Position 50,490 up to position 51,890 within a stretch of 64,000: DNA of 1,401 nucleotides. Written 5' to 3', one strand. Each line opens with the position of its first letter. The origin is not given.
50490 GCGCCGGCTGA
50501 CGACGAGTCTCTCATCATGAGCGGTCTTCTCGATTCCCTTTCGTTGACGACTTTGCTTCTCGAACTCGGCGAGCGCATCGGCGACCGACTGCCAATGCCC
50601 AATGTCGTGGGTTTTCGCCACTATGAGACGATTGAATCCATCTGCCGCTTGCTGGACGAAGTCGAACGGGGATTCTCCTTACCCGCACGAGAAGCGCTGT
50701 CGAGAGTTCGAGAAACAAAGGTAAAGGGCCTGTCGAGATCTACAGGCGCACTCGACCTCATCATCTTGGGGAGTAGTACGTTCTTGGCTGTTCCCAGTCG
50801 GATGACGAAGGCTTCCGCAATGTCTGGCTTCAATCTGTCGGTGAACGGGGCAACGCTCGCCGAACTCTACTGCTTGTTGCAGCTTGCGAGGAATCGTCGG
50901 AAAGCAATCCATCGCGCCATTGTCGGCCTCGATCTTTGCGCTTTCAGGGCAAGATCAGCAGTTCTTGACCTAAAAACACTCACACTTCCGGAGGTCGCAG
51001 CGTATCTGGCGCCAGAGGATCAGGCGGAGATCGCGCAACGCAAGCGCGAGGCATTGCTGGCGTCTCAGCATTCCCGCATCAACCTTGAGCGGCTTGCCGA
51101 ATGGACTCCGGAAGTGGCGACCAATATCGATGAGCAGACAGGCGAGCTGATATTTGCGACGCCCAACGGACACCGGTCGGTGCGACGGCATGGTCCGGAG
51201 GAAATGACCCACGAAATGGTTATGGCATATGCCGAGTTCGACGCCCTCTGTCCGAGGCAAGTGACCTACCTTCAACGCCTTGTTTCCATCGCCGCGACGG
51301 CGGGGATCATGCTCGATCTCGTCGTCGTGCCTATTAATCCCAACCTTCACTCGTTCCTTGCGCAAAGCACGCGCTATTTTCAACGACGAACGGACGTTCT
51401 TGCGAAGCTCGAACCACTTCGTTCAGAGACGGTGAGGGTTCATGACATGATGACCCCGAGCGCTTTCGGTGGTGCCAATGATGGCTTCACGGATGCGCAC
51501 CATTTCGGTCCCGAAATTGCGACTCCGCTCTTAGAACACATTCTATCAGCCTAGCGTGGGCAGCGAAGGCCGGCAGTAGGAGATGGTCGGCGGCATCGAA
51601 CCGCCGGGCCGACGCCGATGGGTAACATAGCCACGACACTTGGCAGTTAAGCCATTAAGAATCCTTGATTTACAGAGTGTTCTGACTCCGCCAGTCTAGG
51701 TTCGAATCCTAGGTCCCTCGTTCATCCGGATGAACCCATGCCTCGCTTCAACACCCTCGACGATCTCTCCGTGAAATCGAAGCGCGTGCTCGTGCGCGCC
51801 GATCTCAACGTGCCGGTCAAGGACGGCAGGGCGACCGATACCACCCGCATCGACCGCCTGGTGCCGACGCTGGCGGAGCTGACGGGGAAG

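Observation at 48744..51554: Lower-GC single-gene islet: FAAL adenylation + carrier protein + DltD-like/SGNH domain fused in one 936-aa protein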

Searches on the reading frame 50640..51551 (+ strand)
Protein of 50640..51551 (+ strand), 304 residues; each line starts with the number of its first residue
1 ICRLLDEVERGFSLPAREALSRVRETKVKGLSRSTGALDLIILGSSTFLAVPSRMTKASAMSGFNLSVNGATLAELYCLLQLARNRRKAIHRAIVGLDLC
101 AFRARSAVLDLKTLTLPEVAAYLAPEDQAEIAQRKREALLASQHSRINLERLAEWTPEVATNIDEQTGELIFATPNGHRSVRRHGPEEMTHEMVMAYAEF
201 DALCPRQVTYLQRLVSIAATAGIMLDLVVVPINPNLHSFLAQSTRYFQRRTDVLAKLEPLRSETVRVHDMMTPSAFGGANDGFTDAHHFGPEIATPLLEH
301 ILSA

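Call 7: find_homologous_proteins(query=window:50640-51551:+, max_evalue=0.001)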
Query window:50640-51551:+: 8000 candidates shared short words with the query, none scored E <= 0.001.

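Call 8: search_solved_structures(query=window:50640-51551:+, max_evalue=10, show_alignments=2)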
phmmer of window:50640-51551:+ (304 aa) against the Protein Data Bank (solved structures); distinct sequences matched with E-value up to 10: 0.

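Call 17: search_protein_families(library=pfam, alignment_id=A1, max_evalue=1)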
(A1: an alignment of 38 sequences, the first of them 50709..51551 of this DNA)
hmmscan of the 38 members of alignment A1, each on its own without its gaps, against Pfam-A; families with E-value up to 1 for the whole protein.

A. member 1, window:50709-51551:+ (281 aa): 1 family
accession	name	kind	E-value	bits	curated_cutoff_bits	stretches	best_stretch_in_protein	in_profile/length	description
PF17150.9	CHASE6_C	-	0.18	12.8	27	1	117-190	17-73/80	C-terminal domain of two-partite extracellular sensor domain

B. families by the number of members that match (of 38 scanned): 13 families
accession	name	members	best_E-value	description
PF07611.17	DUF1574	11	8.3e-05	Protein of unknown function (DUF1574)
PF12242.14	Eno-Rase_NADH_b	5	0.0021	NAD(P)H binding domain of trans-2-enoyl-CoA reductase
PF00104.35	Hormone_recep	1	0.0092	Ligand-binding domain of nuclear hormone receptor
PF15184.11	TOM6p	1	0.026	Mitochondrial import receptor subunit TOM6 homolog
PF01815.21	Rop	1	0.031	Rop protein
PF12946.13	EGF_MSP1_1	1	0.031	MSP1 EGF domain 1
PF07531.19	TAFH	1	0.061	NHR1 homology to TAF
PF19679.4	DUF6181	1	0.085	Family of unknown function (DUF6181)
PF07272.16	Orthoreo_P17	1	0.11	Orthoreovirus P17 protein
PF16240.10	DUF4899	1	0.12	Domain of unknown function (DUF4899)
PF14178.11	YppF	1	0.13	YppF-like protein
PF10231.14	COA8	1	0.16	Cytochrome c oxidase assembly factor 8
PF17150.9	CHASE6_C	1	0.18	C-terminal domain of two-partite extracellular sensor domain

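Call 18: search_solved_structures(query=A1, max_evalue=10, show_alignments=3)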
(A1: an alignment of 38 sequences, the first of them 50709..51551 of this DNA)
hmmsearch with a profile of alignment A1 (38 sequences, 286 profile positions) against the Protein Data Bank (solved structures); distinct sequences matched with E-value up to 10: 8.
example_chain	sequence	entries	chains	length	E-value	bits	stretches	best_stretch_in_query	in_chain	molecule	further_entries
6f1t_e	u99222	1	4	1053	0.15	14.7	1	192-248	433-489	Cytoplasmic dynein 1 heavy chain 1,Cytoplasmic dynein 1 heavy chain 1,Cytoplasmic dynein 1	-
6f38_e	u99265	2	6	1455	0.31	13.7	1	192-248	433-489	Cytoplasmic dynein 1 heavy chain 1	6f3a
6f1u_f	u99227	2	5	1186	0.31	13.7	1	192-248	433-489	Cytoplasmic dynein 1 heavy chain 1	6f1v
3q84_A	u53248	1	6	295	0.86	12.2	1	123-243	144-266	Protein kinase C and casein kinase substrate in neurons protein 1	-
3qni_A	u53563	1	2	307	0.95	12.1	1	123-243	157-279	Protein kinase C and casein kinase substrate in neurons protein 1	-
3hai_A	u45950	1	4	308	0.96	12.1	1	123-243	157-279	human PACSIN1 F-BAR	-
3hah_A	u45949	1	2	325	1.1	11.9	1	123-243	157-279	human PACSIN1 F-BAR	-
36ro_C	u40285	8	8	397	1.7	11.3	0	116-211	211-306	DNA-directed RNA polymerase subunit Rpo1C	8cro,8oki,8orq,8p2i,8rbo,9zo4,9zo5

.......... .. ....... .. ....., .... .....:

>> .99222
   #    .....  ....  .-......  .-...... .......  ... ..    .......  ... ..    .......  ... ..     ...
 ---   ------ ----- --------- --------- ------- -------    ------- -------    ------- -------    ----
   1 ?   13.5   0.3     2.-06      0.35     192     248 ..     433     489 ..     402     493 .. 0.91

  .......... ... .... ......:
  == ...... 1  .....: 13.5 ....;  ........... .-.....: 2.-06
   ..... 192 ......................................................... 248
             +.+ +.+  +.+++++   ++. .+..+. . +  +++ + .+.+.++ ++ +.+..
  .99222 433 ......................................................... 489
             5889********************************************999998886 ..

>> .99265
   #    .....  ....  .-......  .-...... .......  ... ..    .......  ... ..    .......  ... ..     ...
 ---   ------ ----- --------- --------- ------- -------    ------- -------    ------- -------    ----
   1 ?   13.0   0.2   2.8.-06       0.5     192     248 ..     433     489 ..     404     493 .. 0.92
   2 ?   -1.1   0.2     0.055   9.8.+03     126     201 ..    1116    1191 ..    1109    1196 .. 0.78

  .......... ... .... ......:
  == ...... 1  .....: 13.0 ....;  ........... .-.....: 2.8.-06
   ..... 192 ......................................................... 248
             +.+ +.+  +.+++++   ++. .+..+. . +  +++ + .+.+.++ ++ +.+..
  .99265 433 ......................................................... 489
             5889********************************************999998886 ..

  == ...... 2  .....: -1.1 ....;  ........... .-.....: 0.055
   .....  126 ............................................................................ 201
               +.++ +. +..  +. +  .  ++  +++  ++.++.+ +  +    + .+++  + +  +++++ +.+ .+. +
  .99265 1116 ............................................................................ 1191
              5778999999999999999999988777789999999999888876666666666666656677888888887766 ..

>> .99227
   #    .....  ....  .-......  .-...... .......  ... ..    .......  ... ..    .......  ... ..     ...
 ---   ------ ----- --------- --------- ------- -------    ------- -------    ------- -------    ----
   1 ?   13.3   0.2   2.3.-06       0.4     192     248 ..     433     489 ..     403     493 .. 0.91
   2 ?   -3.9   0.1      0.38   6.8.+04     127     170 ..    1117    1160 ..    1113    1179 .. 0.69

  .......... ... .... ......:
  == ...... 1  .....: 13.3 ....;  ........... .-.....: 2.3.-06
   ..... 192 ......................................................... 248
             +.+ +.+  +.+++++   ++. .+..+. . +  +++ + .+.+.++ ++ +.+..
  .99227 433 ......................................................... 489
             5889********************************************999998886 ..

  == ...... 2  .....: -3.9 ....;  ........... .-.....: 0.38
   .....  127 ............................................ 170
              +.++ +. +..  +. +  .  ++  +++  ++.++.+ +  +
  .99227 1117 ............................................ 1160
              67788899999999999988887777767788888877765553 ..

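Call 21: predict_structure(alignment_id=A1)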
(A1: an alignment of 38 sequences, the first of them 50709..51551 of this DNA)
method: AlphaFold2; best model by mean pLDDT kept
length: 281 residues; sequences in the alignment: 38
mean_pLDDT: 89.3   pTM: 0.89
mean pLDDT of the five models: 89.3, 89.2, 88.8, 88.6, 87.2
residues with pLDDT >= 90: 188; 70-90: 70; 50-70: 17; < 50: 6
segments of 3 or more residues with pLDDT < 50: 154-159
pLDDT, mean of each block of 10 residues (from residue 1): 93 93 95 76 96 98 93 96 83 92 89 86 84 74 87 48 77 92 98 97 96 91 96 98 96 94 91 94 90
secondary structure, 60 per line:
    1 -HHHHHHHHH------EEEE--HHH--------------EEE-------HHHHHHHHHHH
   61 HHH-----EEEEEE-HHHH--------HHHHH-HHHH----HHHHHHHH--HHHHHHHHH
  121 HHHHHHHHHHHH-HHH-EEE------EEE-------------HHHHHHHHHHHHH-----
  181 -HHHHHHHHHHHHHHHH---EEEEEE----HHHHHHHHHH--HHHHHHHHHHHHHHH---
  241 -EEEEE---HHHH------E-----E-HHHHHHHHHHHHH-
elements in order: H2-10 E17-20 E40-42 H50-63 E69-74 H76-79 H88-92 H94-97 H102-109 H112-132 E138-140 E147-149 H163-175 H182-197 E201-206 H211-220 H223-237 E242-246 H250-253 H268-280

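Call 25: fold_search(model_id=the predicted structure, library=pdb)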
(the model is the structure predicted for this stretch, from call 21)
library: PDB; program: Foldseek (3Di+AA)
matches with E <= 10: 1535; with E <= 0.001: 10
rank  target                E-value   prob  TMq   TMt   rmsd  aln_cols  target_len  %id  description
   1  6pfx_A                1.2e-05  1.00  0.49  0.37  11.2       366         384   10  D-alanyl transferase DltD from Enterococcus faecium (released 2019-07-03)
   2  3bma_B                1.2e-05  1.00  0.50  0.38  11.4       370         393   11  Crystal structure of D-alanyl-lipoteichoic acid synthetase from Streptococcus pneumoniae R6 (released 2007-12-25)
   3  6pfx_B                1.3e-05  1.00  0.46  0.35  12.2       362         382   11  D-alanyl transferase DltD from Enterococcus faecium (released 2019-07-03)
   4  3bma_C                5.8e-05  1.00  0.49  0.37  12.8       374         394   10  Crystal structure of D-alanyl-lipoteichoic acid synthetase from Streptococcus pneumoniae R6 (released 2007-12-25)
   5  3bma_D                1.1e-04  1.00  0.52  0.40  10.7       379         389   10  Crystal structure of D-alanyl-lipoteichoic acid synthetase from Streptococcus pneumoniae R6 (released 2007-12-25)
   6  3bma_E                1.7e-04  1.00  0.51  0.39  10.2       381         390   12  Crystal structure of D-alanyl-lipoteichoic acid synthetase from Streptococcus pneumoniae R6 (released 2007-12-25)
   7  6o93                  4.4e-04  1.00  0.48  0.36  12.5       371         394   10  D-alanyl transferase DltD from Enterococcus faecalis (released 2019-03-27)
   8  2hsj_D                5.3e-04  1.00  0.46  0.58   9.0       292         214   10  The structure of a putative platelet activating factor from Streptococcus pneumonia. (released 2006-09-19)
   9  3bma_A                6.7e-04  1.00  0.46  0.34  12.1       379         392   11  Crystal structure of D-alanyl-lipoteichoic acid synthetase from Streptococcus pneumoniae R6 (released 2007-12-25)
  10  8a2n_B                7.6e-04  1.00  0.44  0.42  12.7       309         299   11  Structure of crocagin biosynthetic protein CgnD (released 2023-02-22)
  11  3mil_B                1.0e-03  1.00  0.45  0.52   9.4       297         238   10  Crystal structure of isoamyl acetate-hydrolyzing esterase from Saccharomyces cerevisiae (released 2010-11-24)
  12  1deo_A                1.4e-03  0.98  0.38  0.44  11.0       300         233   12  RHAMNOGALACTURONAN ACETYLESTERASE FROM ASPERGILLUS ACULEATUS AT 1.55 A RESOLUTION WITH SO4 IN THE ACTIVE SITE (released 2000-04-26)
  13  2hsj_B                1.5e-03  1.00  0.48  0.61   5.5       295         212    8  The structure of a putative platelet activating factor from Streptococcus pneumonia. (released 2006-09-19)
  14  3c1u                  1.6e-03  0.99  0.39  0.46  10.5       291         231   12  D192N mutant of Rhamnogalacturonan acetylesterase (released 2008-08-05)
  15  7pzh_FFF              2.0e-03  0.99  0.40  0.54   9.2       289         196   11  Phocaeicola vulgatus sialic acid esterase at 2.06 Angstrom resolution (released 2022-05-25)
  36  5tic_A                2.1e-02  0.97  0.40  0.59   8.2       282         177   11  X-ray structure of wild-type E. coli Acyl-CoA thioesterase I at pH 5 (released 2017-04-26)
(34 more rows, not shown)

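Call 43: search_protein_representatives(alignment_id=A1)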
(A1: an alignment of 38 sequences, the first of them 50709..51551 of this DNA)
Query: 38 sequences, 286 profile positions. Proteins with E-value up to 0.001 (for the whole library): 6571; up to 1e-10: 1569; up to 1e-30: 276. The best 150 are listed.
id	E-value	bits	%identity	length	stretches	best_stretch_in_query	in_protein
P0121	7.2e-102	357.1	-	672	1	1-285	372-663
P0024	1.1e-100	353.2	-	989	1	1-285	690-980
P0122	3.9e-100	351.4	-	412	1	1-285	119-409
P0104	5.7e-94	331.2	-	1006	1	1-286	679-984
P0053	7.7e-93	327.4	-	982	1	1-282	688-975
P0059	1.1e-92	327.0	-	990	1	1-285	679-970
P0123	1.8e-91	323.0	-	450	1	1-285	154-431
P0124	2.5e-90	319.2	-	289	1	1-285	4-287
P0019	4.9e-90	318.2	-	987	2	1-285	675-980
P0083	7.6e-89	314.3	-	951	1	1-286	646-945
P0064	1.2e-88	313.7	-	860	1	1-285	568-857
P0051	2.2e-88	312.8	-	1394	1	1-285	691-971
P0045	2.4e-88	312.7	-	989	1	1-285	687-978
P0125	5.5e-88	311.5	-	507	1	1-285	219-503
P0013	1.4e-87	310.2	-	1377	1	1-285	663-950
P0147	1.3e-66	241.4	-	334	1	1-284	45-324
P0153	4.1e-55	203.6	-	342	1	1-285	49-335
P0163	1.6e-48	182.0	-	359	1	1-284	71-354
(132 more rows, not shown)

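Call 45: find_encoding_contigs(protein=P0147, flank=8000, max_places=3)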
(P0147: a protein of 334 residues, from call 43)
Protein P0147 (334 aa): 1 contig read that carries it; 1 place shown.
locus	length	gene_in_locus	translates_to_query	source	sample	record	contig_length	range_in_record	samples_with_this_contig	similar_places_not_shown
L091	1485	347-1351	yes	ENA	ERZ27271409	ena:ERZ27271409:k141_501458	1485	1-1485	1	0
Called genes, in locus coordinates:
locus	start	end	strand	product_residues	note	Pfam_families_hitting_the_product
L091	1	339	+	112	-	?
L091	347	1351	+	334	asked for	-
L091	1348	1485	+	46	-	?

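Call 65: search_protein_families(library=ncbifam, alignment_id=A1, max_evalue=0.1)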
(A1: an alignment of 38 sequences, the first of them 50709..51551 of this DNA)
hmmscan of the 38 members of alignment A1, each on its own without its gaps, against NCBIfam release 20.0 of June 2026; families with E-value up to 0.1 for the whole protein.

A. member 1, window:50709-51551:+ (281 aa): 0 families

B. families by the number of members that match (of 38 scanned): 3 families
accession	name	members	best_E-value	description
NF010177.0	PRK13656.1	1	0.0059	enoyl-[acyl-carrier-protein] reductase FabV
NF043048.1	EnoyACPredFabV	1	0.042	enoyl-ACP reductase FabV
TIGR02171.1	Fb_sc_TIGR02171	1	0.078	TIGR02171 family lipoprotein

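Call 66: find_encoding_contigs(protein=P0122, flank=8000, max_places=3)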
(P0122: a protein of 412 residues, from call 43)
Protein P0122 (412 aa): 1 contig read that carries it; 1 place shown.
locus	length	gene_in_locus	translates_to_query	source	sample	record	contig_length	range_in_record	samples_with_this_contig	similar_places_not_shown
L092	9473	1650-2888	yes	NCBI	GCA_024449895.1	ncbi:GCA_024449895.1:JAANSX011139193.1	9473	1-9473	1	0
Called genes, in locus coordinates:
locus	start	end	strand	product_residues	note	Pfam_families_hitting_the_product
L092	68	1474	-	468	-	PF00753:Lactamase_B, PF23023:Anti-Pycsar_Apyc1 (weak), PF12706:Lactamase_B_2, PF16661:Lactamase_B_6, PF10996:Beta-Casp, PF07521:RMMBL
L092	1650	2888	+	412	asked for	-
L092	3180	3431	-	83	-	-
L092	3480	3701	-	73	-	-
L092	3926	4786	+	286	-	PF03734:YkuD (weak)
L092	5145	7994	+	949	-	PF18582:HZS_alpha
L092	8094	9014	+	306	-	PF20434:BD-FAE, PF12146:Hydrolase_4 (faint), PF12697:Abhydrolase_6 (weak), PF07859:Abhydrolase_3, PF01738:DLH (faint), PF00326:Peptidase_S9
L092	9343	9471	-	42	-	?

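Call 67: find_encoding_contigs(protein=P0153, flank=8000, max_places=3)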
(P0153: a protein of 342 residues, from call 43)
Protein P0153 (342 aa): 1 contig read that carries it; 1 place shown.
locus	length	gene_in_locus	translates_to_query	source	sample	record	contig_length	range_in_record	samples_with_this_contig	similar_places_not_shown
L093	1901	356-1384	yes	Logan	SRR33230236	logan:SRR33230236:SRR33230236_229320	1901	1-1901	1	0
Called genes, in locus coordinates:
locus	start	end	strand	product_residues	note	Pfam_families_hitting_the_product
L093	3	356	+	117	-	?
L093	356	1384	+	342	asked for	PF07611:DUF1574 (faint)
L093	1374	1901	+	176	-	?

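Call 68: find_encoding_contigs(protein=P0163, flank=8000, max_places=3)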
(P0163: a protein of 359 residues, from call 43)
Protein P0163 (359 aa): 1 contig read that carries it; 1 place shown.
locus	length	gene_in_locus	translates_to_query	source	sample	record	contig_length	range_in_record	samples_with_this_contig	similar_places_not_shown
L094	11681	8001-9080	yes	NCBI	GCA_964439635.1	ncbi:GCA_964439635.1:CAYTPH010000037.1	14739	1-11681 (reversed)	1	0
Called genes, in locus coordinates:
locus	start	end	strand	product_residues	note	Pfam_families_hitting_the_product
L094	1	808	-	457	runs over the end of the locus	PF00696:AA_kinase, PF13840:ACT_7 (faint), PF01842:ACT (weak), PF22468:ACT_9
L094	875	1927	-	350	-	PF01118:Semialdhyde_dh, PF02774:Semialdhyde_dhC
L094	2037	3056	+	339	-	PF01087:GalP_UDP_transf, PF16285:DUF4931_N (faint), PF16268:DUF4921, PF02744:GalP_UDP_tr_C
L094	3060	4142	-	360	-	PF14907:NTP_transf_5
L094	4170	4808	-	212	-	-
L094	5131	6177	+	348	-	PF03544:TonB_C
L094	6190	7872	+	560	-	-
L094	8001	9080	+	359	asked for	-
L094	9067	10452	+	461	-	PF03062:MBOAT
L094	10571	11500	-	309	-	-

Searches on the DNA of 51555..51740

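Call 62: search_rna_families(source=window, start=51555, end=51740, threshold=evalue, max_evalue=10, show_alignments=3)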
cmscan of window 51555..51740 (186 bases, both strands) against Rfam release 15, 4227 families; matches with E-value up to 10: 5.
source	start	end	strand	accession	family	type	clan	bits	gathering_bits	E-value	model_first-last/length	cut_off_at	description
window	51608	51679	-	RF01548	TB6Cs1H4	Gene; snRNA; snoRNA; HACA-box;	-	15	60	1.8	1-73/73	no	Trypanosomatid snoRNA TB6Cs1H4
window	51693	51712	+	RF00005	tRNA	Gene; tRNA;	CL00001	12.9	29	4.8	44-63/71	no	tRNA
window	51583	51690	-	RF02492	Gl_U2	Gene; snRNA; splicing;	-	11.2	100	2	1-136/136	no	Giardia U2 spliceosomal RNA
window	51664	51734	+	RF02172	RFPL3-AS1_2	Gene; lncRNA;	-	10.9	40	1.2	1-71/71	no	RFPL3 antisense RNA 1 conserved region 2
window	51589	51605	-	RF01850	beta_tmRNA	Gene;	CL00001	7.8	84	1.2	86-102/331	no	Betaproteobacteria transfer-messenger RNA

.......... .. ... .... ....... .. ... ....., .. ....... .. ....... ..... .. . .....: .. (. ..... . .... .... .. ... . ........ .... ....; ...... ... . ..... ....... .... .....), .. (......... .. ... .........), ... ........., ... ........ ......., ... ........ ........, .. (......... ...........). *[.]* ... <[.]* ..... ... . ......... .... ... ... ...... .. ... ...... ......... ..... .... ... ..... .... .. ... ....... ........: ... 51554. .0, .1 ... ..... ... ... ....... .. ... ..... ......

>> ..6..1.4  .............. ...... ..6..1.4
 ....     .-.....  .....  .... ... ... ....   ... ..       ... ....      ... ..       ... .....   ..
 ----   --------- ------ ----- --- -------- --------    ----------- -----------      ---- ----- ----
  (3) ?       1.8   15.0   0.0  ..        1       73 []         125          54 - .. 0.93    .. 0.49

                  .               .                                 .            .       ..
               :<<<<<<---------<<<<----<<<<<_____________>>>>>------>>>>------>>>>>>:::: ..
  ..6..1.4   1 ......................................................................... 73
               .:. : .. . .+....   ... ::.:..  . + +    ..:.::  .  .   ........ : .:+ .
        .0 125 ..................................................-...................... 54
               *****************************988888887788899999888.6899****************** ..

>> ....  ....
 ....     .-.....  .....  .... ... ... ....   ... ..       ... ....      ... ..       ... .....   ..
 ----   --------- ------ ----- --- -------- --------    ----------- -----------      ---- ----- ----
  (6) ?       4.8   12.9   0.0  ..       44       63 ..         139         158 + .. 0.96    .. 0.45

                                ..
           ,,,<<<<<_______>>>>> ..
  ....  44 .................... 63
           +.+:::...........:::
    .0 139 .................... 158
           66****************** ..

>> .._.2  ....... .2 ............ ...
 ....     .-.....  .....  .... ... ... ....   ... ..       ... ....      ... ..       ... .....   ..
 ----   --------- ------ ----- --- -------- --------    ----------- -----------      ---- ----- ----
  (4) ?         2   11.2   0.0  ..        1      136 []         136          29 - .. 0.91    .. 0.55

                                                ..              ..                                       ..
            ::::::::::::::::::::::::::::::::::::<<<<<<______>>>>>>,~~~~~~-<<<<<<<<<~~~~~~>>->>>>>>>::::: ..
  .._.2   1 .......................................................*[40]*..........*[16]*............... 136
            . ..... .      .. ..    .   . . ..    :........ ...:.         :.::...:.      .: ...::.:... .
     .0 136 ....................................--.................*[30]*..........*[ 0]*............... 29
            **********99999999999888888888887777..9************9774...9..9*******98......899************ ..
